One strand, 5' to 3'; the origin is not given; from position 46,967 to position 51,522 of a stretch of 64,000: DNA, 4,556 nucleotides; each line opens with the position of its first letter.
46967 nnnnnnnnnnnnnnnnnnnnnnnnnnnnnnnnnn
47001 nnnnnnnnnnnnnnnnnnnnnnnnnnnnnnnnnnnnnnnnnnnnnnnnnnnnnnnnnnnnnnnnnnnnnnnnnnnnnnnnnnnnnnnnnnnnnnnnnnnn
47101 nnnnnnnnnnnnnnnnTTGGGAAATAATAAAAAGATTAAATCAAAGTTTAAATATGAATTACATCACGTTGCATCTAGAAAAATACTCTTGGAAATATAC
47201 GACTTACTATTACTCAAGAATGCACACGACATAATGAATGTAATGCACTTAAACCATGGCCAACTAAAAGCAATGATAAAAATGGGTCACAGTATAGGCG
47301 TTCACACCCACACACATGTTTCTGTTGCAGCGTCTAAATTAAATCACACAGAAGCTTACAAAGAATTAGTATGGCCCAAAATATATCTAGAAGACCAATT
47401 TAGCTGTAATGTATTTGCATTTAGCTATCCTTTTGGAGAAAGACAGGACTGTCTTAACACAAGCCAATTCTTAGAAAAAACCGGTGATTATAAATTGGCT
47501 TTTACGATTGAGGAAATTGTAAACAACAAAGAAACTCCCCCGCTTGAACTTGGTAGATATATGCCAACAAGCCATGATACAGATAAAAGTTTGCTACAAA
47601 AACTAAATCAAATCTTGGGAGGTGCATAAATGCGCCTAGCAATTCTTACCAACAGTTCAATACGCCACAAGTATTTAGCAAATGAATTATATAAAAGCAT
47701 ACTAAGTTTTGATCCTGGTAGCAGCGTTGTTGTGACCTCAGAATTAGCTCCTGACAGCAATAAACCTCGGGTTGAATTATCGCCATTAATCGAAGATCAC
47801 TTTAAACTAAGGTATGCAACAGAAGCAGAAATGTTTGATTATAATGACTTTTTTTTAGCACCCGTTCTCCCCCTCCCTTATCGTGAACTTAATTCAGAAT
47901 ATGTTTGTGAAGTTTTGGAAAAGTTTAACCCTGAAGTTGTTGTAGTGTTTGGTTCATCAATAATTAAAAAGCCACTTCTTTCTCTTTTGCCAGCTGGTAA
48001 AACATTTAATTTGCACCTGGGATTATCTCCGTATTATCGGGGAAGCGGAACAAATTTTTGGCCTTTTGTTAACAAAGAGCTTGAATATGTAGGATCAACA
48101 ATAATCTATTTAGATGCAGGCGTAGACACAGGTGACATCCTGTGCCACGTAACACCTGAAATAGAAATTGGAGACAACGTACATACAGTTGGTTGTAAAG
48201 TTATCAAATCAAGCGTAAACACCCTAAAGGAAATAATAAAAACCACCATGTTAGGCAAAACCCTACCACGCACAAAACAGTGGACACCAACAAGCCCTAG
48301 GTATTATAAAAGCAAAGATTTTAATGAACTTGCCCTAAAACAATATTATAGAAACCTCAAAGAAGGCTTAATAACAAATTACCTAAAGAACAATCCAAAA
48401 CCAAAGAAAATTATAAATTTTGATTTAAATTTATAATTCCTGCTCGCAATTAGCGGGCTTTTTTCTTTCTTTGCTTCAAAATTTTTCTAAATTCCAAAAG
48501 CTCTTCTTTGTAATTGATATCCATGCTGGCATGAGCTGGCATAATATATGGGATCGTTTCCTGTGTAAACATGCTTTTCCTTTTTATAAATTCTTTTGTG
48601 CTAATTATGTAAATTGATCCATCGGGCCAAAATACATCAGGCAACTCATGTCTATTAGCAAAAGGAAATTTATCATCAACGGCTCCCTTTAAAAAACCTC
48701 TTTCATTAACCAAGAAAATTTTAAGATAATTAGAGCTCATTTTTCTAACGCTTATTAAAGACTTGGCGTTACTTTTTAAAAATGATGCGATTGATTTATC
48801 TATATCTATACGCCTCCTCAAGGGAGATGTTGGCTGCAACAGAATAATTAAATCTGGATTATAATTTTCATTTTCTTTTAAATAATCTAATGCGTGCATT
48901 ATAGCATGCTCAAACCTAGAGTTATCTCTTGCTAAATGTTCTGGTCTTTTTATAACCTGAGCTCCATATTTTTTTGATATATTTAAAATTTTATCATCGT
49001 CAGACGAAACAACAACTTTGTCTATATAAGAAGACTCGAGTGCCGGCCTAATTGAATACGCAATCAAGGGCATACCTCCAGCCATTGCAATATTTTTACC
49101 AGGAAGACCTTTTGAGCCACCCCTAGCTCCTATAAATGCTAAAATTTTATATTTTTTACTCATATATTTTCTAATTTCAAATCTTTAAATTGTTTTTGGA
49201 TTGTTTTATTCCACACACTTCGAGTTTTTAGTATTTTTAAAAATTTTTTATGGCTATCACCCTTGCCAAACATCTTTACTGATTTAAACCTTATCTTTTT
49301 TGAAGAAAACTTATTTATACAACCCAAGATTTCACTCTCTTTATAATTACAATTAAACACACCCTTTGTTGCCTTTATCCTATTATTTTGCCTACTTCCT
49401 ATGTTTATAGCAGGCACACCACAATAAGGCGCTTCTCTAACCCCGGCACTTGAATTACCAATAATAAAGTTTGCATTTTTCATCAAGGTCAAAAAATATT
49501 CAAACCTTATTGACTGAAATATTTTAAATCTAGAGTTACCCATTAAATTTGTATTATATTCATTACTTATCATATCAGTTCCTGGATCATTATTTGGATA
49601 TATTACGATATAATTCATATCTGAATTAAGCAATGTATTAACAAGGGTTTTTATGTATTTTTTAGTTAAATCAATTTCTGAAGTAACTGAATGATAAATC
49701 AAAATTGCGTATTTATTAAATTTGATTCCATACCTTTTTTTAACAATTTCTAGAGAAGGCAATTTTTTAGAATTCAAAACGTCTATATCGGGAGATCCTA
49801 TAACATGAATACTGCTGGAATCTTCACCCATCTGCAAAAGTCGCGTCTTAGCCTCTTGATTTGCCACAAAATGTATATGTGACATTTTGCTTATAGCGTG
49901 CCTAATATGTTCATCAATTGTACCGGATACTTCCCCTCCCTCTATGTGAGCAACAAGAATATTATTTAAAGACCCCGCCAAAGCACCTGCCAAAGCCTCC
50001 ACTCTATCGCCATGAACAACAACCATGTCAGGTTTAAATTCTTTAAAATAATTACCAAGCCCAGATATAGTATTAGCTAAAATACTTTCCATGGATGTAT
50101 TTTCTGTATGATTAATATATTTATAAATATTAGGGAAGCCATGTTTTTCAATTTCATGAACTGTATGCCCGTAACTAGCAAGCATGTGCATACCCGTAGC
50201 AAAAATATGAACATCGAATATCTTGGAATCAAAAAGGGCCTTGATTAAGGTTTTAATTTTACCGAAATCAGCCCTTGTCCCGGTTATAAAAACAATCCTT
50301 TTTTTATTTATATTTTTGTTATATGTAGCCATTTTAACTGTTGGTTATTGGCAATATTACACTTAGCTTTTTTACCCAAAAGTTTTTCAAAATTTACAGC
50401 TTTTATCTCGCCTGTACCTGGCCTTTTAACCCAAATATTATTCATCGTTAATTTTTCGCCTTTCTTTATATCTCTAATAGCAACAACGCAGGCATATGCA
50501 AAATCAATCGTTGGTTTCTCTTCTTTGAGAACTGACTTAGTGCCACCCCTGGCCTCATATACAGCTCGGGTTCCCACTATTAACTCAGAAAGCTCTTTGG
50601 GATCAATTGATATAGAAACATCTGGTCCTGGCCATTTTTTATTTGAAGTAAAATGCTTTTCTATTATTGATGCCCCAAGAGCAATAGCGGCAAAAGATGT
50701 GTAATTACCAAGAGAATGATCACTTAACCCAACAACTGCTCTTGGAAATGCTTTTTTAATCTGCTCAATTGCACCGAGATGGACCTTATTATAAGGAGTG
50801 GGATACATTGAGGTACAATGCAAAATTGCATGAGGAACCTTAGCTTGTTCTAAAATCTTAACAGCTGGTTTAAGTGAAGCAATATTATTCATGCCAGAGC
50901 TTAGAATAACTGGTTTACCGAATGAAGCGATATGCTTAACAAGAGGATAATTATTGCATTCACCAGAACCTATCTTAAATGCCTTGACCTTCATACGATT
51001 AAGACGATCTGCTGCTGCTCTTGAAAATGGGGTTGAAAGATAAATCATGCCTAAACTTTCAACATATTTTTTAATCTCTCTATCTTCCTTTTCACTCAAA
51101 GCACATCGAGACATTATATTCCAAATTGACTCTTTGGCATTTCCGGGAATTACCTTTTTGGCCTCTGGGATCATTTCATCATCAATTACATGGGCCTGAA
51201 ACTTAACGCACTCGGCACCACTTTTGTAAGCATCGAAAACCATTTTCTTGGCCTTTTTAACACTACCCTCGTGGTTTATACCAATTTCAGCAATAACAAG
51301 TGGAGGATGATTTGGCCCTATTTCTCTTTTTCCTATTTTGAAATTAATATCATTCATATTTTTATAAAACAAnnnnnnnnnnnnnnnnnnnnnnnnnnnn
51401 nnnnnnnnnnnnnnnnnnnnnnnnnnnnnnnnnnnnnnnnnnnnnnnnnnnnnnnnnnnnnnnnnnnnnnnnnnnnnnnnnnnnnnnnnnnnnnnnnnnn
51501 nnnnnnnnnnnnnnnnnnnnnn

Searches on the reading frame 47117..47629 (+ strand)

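Call 9: search_protein_families(library=pfam, proteins=[window:47117-47629:+], max_evalue=0.001)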
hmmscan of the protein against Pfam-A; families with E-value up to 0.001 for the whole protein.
window:47117-47629:+ (170 aa): 1 family
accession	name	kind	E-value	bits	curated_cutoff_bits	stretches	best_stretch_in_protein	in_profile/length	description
PF01522.26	Polysacc_deac_1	-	2.3e-07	31.3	23.1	1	47-111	48-110/124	Polysaccharide deacetylase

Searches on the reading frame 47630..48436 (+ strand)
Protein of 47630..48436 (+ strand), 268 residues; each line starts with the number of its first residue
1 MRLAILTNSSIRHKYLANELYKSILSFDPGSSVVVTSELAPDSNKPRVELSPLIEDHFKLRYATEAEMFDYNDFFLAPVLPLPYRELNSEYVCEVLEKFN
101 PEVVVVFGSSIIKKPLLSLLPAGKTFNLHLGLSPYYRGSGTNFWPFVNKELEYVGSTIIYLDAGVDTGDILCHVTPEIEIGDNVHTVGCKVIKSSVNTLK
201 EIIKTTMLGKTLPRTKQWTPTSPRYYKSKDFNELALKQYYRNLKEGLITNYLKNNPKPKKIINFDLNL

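Call 7: search_protein_families(library=pfam, proteins=[window:47630-48436:+], max_evalue=0.001)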
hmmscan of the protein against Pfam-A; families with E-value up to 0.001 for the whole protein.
window:47630-48436:+ (268 aa): 1 family
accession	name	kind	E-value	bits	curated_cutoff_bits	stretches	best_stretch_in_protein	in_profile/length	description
PF00551.24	Formyl_trans_N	-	7.5e-12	45.8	26.1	1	85-199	64-177/181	Formyl transferase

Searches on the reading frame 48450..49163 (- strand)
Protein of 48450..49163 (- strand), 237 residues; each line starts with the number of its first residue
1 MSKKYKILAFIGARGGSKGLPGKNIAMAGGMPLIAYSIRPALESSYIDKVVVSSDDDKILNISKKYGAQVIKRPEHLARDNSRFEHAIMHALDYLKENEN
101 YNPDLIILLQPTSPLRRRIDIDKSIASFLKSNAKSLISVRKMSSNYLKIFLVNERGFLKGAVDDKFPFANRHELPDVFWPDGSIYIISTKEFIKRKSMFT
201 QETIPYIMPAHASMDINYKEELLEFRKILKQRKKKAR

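Call 7: search_protein_families(library=pfam, proteins=[window:48450-49163:-], max_evalue=0.001)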
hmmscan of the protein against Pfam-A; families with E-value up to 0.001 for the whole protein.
window:48450-49163:- (237 aa): 1 family
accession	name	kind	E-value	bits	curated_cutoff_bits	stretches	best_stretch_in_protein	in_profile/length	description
PF02348.25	CTP_transf_3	-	7e-24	85.3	22.6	1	10-141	3-121/217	Cytidylyltransferase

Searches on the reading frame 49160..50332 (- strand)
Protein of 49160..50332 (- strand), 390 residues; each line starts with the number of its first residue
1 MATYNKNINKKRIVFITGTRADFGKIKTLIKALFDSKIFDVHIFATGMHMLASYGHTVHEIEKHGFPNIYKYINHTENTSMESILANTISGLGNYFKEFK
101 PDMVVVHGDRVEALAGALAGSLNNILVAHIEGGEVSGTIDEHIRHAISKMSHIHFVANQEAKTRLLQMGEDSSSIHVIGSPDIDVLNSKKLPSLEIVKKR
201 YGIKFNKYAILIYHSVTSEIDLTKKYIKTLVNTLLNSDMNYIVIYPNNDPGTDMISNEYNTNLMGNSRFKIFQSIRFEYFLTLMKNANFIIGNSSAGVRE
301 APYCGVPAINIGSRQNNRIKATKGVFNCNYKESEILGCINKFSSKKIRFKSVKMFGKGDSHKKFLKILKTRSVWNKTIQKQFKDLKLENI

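Call 7: search_protein_families(library=pfam, proteins=[window:49160-50332:-], max_evalue=0.001)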
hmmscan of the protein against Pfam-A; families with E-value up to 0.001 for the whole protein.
window:49160-50332:- (390 aa): 1 family
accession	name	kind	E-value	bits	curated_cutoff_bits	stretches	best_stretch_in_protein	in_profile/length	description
PF02350.25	Epimerase_2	-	1.8e-78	264.3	30.6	1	33-369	3-347/347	UDP-N-acetylglucosamine 2-epimerase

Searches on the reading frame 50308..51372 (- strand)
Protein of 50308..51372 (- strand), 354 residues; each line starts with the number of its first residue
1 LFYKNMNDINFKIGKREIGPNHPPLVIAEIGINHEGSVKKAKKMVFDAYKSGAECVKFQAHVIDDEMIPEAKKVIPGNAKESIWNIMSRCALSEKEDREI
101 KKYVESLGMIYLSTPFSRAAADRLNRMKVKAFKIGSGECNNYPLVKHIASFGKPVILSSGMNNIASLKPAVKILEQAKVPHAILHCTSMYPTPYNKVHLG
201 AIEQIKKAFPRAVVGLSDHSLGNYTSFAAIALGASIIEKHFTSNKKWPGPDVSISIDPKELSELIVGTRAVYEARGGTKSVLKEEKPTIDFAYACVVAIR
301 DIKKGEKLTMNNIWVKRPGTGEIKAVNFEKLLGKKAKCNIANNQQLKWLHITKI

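Call 7: search_protein_families(library=pfam, proteins=[window:50308-51372:-], max_evalue=0.001)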
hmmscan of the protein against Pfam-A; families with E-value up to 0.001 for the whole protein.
window:50308-51372:- (354 aa): 2 families
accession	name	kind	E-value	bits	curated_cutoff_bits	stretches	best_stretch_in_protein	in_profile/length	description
PF03102.20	NeuB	-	7e-74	248.8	22.1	1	44-278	1-239/241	NeuB family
PF08666.17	SAF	-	1.4e-10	42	21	1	295-349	3-60/63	SAF domain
